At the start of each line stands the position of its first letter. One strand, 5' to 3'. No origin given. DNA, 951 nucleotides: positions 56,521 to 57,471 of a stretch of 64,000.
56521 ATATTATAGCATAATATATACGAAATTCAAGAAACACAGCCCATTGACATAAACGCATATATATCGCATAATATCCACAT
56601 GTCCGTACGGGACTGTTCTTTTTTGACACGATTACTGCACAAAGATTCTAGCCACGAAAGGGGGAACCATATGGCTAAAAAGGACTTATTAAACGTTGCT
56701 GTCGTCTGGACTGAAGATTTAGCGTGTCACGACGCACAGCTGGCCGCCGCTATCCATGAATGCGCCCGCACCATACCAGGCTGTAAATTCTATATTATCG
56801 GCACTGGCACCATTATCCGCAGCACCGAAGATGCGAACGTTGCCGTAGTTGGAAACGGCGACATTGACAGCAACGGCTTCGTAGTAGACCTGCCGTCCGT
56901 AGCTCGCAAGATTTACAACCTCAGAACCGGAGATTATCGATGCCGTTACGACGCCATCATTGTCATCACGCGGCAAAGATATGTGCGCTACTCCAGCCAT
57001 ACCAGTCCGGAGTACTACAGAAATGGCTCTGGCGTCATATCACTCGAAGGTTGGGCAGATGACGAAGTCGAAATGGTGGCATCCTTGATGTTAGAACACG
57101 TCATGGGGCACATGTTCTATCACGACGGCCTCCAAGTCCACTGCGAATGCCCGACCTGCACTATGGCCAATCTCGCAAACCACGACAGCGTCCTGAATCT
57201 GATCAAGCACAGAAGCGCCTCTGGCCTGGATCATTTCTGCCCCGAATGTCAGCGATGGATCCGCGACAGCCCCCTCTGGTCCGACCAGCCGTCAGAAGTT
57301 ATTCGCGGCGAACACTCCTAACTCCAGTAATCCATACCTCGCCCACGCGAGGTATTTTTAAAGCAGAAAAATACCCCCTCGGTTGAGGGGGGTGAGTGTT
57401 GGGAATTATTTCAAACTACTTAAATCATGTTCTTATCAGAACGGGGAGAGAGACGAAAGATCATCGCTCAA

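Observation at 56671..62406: Three archaemetzincin-like paralogues that all lack the catalytic glutamate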

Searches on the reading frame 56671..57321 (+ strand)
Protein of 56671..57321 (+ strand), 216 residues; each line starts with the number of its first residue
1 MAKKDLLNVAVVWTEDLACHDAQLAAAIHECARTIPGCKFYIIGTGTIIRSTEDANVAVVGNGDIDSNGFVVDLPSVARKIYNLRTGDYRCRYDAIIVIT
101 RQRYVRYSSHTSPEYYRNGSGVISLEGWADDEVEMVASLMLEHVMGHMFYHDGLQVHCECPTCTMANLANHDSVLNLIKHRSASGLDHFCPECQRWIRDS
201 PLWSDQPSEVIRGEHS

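Call 3: search_protein_families(library=pfam, proteins=[window:56671-57321:+], max_evalue=10)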
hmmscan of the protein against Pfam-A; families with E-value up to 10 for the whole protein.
window:56671-57321:+ (216 aa): 0 families

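Call 6: search_protein_families(library=ncbifam, proteins=[window:56671-57321:+], max_evalue=1)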
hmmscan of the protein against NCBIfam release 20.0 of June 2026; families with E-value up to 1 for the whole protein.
window:56671-57321:+ (216 aa): 1 family
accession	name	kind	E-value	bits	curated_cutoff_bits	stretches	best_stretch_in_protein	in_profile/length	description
NF005405.0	PRK06955.1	equivalog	0.087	11.9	312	1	8-62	132-185/300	biotin--[acetyl-CoA-carboxylase] ligase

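Call 8: search_protein_families(library=phrogs, proteins=[window:56671-57321:+], max_evalue=0.1)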
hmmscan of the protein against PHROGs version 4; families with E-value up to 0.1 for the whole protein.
window:56671-57321:+ (216 aa): 0 families

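Call 10: search_solved_structures(query=A1, max_evalue=10, show_alignments=3)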
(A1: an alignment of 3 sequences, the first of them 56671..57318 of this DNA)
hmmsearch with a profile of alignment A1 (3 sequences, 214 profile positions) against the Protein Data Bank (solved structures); distinct sequences matched with E-value up to 10: 7.
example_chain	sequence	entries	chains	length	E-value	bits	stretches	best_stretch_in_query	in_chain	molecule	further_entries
4q1l_A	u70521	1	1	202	0.043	16.7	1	124-165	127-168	Snake venom metalloproteinase leucurolysin-A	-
3gbo_A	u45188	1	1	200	0.047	16.6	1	137-165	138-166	Zinc metalloproteinase BmooMPalfa-I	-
9n8w_A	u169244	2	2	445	0.11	15.3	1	180-202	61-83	Intermembrane transport protein YebS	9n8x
1kuf_A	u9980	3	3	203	0.27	14.1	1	137-172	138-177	metalloproteinase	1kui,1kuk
1kug_A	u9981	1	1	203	0.31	13.9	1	137-172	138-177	metalloproteinase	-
3kv1_A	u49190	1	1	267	0.53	13.1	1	112-173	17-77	Transcriptional repressor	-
3lmc_A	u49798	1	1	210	2.1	11.2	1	143-196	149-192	Peptidase, zinc-dependent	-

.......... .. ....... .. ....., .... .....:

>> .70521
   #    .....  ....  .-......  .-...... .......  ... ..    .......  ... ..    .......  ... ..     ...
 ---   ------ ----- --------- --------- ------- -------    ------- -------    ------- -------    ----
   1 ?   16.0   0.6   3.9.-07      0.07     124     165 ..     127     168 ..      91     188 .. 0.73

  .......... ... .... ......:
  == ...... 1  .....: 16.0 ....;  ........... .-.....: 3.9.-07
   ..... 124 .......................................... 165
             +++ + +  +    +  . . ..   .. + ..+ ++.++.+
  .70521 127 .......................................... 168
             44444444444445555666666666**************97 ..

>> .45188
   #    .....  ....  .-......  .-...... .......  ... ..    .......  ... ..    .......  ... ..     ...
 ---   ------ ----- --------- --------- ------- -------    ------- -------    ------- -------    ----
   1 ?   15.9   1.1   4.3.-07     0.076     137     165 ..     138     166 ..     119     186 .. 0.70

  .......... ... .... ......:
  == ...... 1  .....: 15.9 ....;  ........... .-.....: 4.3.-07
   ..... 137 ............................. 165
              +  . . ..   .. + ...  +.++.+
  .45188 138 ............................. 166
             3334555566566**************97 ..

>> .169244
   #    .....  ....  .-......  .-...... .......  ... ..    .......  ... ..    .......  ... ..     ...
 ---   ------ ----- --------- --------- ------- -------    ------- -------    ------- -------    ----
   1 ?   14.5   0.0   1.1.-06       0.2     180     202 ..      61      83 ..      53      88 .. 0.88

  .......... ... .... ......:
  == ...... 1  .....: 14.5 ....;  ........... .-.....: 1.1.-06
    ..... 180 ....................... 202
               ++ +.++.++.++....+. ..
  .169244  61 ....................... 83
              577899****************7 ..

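Call 11: find_homologous_proteins(query=window:56671-57318:+, max_evalue=0.001)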
Query window:56671-57318:+ (216 aa): 6 proteins with E <= 0.001 among 121 candidates.
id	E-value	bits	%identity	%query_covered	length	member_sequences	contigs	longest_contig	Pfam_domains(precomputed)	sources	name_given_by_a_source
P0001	5.2e-147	505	100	100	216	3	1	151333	-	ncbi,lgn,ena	-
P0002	1.7e-122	425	84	99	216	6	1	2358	-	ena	-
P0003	8.4e-122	423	84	99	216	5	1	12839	-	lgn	-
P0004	1.6e-118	412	81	99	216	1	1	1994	-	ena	-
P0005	9.9e-117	406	80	99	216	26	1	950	-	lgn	-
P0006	1.7e-110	386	74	99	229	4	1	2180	-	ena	-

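Call 12: find_homologous_proteins(query=A1, max_evalue=0.01)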
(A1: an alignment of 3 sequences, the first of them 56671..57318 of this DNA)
Query A1 (3 sequences) (216 aa, profile of the alignment): 14 proteins with E <= 0.01 among 931 candidates.
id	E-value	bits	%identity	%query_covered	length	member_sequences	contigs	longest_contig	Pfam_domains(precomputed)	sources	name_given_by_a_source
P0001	2.4e-103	362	100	100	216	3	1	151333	-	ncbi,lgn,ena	-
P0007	9.1e-89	315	25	96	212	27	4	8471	-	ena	-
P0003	9.9e-86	305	84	99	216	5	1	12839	-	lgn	-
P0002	1.4e-85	304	84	99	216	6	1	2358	-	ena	-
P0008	3.3e-85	303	25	93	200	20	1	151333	-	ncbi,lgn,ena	-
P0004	7.9e-85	302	81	99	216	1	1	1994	-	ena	-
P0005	9.5e-83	295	80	99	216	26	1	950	-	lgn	-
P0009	1.1e-79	285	24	96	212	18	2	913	-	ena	-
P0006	4.1e-78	280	74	99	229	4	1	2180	-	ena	-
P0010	4.5e-74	267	25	89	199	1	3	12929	-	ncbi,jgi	jgi:hypothetical protein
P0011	6.2e-69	250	23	89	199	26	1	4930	-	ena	-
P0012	8.1e-68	246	23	89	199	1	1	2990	-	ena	-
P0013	4.6e-34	136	79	31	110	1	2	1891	-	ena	-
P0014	2.2e-29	121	32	25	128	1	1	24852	-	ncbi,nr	ncbi:MAG: hypothetical protein K5837_02035 [Candidatus Saccharibacteria bacterium]|nr:hypothetical p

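Call 13: find_encoding_contigs(protein=P0001, flank=10000, max_places=4)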
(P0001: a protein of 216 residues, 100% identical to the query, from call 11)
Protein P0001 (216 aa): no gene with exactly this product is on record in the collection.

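Call 18: find_encoding_contigs(protein=P0003, flank=10000, max_places=3)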
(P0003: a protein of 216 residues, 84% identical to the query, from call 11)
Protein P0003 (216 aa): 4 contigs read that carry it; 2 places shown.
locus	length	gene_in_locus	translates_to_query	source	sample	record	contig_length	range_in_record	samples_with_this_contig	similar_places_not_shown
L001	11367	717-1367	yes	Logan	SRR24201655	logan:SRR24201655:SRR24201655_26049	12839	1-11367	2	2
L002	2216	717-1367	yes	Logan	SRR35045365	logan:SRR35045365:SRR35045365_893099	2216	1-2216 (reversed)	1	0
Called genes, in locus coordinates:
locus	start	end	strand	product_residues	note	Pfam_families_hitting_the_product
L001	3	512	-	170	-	?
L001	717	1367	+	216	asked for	-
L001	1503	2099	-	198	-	-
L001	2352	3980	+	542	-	PF07693:KAP_NTPase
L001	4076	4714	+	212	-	-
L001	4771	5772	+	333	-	PF00106:adh_short (faint), PF01073:3Beta_HSD, PF01370:Epimerase, PF02719:Polysacc_synt_2, PF04321:RmlD_sub_bind (weak), PF07993:NAD_binding_4 (faint), PF13460:NAD_binding_10 (weak), PF16363:GDP_Man_Dehyd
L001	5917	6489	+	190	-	-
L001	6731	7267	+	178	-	-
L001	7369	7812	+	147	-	PF01467:CTP_transf_like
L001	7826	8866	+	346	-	PF00733:Asn_synthase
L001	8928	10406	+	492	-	PF03816:LytR_cpsA_psr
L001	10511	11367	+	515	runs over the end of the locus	PF02706:Wzz, PF01656:CbiA, PF10609:ParA, PF13614:AAA_31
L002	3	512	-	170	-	?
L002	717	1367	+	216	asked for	-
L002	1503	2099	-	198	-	-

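Call 19: find_encoding_contigs(protein=P0010, flank=10000, max_places=3)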
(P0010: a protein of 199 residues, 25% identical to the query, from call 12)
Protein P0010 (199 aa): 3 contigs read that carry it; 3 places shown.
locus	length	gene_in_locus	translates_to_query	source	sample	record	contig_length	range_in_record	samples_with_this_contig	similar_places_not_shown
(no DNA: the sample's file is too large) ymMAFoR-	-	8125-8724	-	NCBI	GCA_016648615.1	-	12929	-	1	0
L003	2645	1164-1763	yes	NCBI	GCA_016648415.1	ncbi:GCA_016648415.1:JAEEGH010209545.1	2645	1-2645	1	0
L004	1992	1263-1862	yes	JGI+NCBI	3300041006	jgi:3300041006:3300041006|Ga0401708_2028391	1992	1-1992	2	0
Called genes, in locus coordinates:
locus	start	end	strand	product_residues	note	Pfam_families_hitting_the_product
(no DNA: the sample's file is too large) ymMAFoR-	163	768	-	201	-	-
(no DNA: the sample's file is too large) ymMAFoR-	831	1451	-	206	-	-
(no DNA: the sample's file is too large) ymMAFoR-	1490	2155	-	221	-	-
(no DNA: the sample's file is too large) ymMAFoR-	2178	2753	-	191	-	-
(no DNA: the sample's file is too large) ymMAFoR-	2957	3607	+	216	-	-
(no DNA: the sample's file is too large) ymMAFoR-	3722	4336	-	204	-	-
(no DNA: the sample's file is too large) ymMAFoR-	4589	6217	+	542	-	PF07693:KAP_NTPase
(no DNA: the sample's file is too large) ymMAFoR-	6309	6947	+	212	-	-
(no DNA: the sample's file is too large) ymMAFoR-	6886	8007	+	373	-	PF01073:3Beta_HSD, PF01370:Epimerase, PF02719:Polysacc_synt_2, PF04321:RmlD_sub_bind (weak), PF07993:NAD_binding_4 (faint), PF16363:GDP_Man_Dehyd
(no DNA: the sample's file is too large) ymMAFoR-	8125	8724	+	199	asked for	-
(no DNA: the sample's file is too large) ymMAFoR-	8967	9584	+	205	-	-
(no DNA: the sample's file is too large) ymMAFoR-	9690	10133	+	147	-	PF01467:CTP_transf_like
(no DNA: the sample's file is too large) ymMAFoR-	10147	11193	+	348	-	PF00733:Asn_synthase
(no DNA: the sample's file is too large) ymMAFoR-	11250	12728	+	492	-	PF03816:LytR_cpsA_psr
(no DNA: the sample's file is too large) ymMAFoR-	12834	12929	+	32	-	?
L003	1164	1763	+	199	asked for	-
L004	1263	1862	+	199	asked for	-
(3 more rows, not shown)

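Call 20: predict_structure(alignment_id=A3)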
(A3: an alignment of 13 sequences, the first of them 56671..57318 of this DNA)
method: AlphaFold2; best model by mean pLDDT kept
length: 216 residues; sequences in the alignment: 13
mean_pLDDT: 71.5   pTM: 0.77
mean pLDDT of the five models: 71.5, 71.4, 69.0, 63.0, 52.0
residues with pLDDT >= 90: 23; 70-90: 115; 50-70: 38; < 50: 40
segments of 3 or more residues with pLDDT < 50: 1-3, 46-72, 106-110, 214-216
pLDDT, mean of each block of 10 residues (from residue 1): 69 83 92 88 59 37 38 56 55 78 55 69 84 90 85 66 80 80 72 86 86 58
secondary structure, 60 per line:
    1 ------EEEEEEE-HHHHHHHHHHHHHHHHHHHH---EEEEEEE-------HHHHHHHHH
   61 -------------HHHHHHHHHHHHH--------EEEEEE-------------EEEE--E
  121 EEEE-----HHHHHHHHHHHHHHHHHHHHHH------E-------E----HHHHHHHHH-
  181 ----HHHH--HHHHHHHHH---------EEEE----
elements in order: E7-13 H15-34 E38-44 H52-60 H74-86 E95-100 E114-117 E120-124 H130-151 H171-179 H185-188 H191-199 E209-212

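Call 23: fold_search(model_id=the predicted structure, library=pdb)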
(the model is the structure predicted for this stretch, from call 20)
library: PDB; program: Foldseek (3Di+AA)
matches with E <= 10: 867; with E <= 0.001: 19
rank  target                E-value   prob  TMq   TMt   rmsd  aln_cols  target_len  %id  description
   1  2x7m                  1.2e-05  1.00  0.57  0.66   4.9       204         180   16  Crystal structure of Archaemetzincin (amzA) from Methanopyrus kandleri at 1.5 A resolution (released 2010-06-09)
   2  3hdb_A                2.1e-05  1.00  0.45  0.26  10.0       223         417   15  Crystal structure of AaHIV, A metalloproteinase from venom of Agkistrodon Acutus (released 2009-08-11)
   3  3dsl_B                4.1e-05  1.00  0.45  0.25   8.7       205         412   14  The Three-dimensional Structure of Bothropasin, the Main Hemorrhagic Factor from Bothrops jararaca venom. (released 2008-10-21)
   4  2erq_B                1.4e-04  1.00  0.42  0.24   9.5       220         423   14  Crystal structure of vascular apoptosis-inducing protein-1(tetragonal crystal form) (released 2006-06-20)
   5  2ero_A                1.7e-04  1.00  0.43  0.24   8.6       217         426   12  Crystal structure of vascular apoptosis-inducing protein-1(orthorhombic crystal form) (released 2006-06-20)
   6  6x5x                  1.9e-04  1.00  0.50  0.53   7.1       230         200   13  Crystal structure o BmooMP-I, a P-I metalloproteinase from Bothrops moojeni (released 2020-10-07)
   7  1r55_A                1.9e-04  1.00  0.48  0.50   7.9       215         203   13  Crystal structure of the catalytic domain of human ADAM 33 (released 2004-10-12)
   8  5y2z_C                2.9e-04  1.00  0.42  0.22   9.1       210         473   13  Crystal structure of human LGI1 EPTP-ADAM22 complex (released 2018-05-02)
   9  1qua                  3.1e-04  1.00  0.48  0.52   8.0       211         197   13  CRYSTAL STRUCTURE OF ACUTOLYSIN-C, A HEMORRHAGIC TOXIN FROM THE SNAKE VENOM OF AGKISTRODON ACUTUS, AT 2.2 A RESOLUTION (released 2000-07-05)
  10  5y2z_E                3.1e-04  1.00  0.43  0.23   9.1       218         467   12  Crystal structure of human LGI1 EPTP-ADAM22 complex (released 2018-05-02)
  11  2e3x_A                3.5e-04  0.99  0.41  0.23  10.8       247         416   12  Crystal structure of Russell's viper venom metalloproteinase (released 2007-12-11)
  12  4j4m_A                4.5e-04  1.00  0.44  0.48   7.4       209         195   10  Crystal structure of TM-1, a Trimeresurus mucrosquamatus venom metalloproteinase (released 2013-07-10)
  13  5y2z_A                4.8e-04  1.00  0.42  0.21   6.8       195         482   13  Crystal structure of human LGI1 EPTP-ADAM22 complex (released 2018-05-02)
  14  2erq_A                5.1e-04  1.00  0.43  0.24   8.6       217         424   12  Crystal structure of vascular apoptosis-inducing protein-1(tetragonal crystal form) (released 2006-06-20)
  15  4j4m_B                5.4e-04  1.00  0.45  0.48   8.4       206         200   10  Crystal structure of TM-1, a Trimeresurus mucrosquamatus venom metalloproteinase (released 2013-07-10)
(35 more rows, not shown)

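Call 25: search_solved_structures(query=A3, max_evalue=10, show_alignments=5)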
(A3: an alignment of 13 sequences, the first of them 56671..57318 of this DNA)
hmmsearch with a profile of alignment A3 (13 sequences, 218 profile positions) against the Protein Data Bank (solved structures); distinct sequences matched with E-value up to 10: 18.
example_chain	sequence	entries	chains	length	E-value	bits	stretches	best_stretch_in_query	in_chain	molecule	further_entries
3gbo_A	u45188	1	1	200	0.026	17.3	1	140-176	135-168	Zinc metalloproteinase BmooMPalfa-I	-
4q1l_A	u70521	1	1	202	0.035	16.9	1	97-173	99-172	Snake venom metalloproteinase leucurolysin-A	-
1kug_A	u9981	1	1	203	0.23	14.2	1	137-177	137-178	metalloproteinase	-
1kuf_A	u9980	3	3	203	0.46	13.2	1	137-177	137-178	metalloproteinase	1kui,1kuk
3tl2_A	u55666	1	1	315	0.6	12.8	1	36-104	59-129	Malate dehydrogenase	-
4n3w_A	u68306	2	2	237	0.85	12.4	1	181-211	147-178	CREB-binding protein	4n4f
6alb_A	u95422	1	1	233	0.85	12.4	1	181-211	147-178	CREB-binding protein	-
7vhy_A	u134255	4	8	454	0.87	12.3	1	181-211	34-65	Histone acetyltransferase p300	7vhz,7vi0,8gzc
5i8b_A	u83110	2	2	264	1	12.1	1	181-211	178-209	CREB-binding protein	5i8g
3lmc_A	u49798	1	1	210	1.1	12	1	145-202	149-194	Peptidase, zinc-dependent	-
7ss8_A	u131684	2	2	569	1.1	12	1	181-211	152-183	Histone acetyltransferase p300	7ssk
4bhw_A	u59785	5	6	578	1.1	11.9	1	181-211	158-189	HISTONE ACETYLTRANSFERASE P300 | Histone acetyltransferase p300,Histone acetyltransferase p300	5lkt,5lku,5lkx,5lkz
6gyr_A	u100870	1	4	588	1.2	11.9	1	181-211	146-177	Histone acetyltransferase p300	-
5xzc_A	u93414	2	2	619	1.2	11.9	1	181-211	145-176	Histone acetyltransferase p300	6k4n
2x7m_A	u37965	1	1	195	1.3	11.8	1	142-200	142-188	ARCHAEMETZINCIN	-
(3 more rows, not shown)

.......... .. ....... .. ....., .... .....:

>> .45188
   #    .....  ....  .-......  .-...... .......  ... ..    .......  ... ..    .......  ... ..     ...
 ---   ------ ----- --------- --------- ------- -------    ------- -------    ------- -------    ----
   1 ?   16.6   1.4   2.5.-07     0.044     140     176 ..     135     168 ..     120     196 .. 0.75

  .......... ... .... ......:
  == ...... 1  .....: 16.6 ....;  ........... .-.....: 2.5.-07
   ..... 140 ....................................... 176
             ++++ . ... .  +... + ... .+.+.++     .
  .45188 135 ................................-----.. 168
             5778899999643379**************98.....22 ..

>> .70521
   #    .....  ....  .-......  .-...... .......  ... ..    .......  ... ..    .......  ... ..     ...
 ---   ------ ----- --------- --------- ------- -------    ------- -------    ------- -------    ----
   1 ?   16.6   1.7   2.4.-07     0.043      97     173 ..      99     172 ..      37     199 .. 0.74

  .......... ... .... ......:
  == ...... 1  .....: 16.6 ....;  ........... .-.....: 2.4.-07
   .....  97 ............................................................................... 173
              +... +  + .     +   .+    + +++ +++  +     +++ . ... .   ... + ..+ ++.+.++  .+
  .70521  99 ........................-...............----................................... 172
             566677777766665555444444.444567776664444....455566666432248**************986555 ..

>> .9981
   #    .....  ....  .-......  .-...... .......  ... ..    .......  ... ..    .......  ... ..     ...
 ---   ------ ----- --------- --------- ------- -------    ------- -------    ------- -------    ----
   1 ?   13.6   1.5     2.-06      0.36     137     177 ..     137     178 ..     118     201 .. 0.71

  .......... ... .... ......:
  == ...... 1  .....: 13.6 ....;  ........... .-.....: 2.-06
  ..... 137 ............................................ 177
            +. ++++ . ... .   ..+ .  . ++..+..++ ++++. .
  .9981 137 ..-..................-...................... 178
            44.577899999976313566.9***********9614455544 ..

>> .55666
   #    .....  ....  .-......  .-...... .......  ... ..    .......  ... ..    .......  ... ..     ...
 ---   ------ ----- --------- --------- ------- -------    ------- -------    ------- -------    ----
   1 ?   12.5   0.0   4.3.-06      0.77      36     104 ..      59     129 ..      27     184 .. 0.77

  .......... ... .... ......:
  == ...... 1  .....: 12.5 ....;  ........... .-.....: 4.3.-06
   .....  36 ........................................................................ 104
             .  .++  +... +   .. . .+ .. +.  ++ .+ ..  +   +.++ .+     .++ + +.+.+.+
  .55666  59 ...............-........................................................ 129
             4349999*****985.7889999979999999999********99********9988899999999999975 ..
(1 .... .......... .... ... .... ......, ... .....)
